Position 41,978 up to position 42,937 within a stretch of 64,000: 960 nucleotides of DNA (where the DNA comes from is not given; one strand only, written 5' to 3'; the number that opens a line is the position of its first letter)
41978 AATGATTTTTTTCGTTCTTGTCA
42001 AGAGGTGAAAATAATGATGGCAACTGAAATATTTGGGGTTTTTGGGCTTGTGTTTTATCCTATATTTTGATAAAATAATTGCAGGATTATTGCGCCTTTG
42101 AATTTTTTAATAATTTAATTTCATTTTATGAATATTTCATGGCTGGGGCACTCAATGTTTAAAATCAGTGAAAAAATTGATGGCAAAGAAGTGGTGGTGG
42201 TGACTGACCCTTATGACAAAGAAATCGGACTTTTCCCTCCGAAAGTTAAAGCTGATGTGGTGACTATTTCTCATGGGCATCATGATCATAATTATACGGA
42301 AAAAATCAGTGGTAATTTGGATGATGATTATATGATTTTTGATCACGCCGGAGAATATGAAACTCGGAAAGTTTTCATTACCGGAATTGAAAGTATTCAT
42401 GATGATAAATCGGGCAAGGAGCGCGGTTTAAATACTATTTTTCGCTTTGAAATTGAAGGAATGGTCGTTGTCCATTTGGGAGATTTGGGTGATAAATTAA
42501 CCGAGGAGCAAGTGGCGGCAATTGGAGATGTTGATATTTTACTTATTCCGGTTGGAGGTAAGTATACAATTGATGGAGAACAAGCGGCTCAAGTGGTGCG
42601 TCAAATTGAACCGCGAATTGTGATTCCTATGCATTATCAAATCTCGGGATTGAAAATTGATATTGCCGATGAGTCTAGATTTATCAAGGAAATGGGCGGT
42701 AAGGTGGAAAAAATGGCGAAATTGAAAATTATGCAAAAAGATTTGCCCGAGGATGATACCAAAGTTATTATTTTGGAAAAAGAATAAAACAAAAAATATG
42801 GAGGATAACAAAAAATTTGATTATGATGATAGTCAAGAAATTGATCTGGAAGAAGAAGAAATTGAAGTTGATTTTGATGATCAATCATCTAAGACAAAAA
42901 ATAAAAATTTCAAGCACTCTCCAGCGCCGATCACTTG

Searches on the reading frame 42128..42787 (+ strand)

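Call 64: search_protein_families(library=pfam, proteins=[window:42128-42787:+], max_evalue=0.00001)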
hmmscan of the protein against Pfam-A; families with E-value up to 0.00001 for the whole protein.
window:42128-42787:+ (219 aa): 2 families
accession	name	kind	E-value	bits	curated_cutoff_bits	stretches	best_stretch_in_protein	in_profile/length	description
PF13483.12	Lactamase_B_3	-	3.7e-50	170.5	24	1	2-169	1-160/160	Beta-lactamase superfamily domain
PF12706.13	Lactamase_B_2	-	1.4e-08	35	27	1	82-170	103-200/200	Beta-lactamase superfamily domain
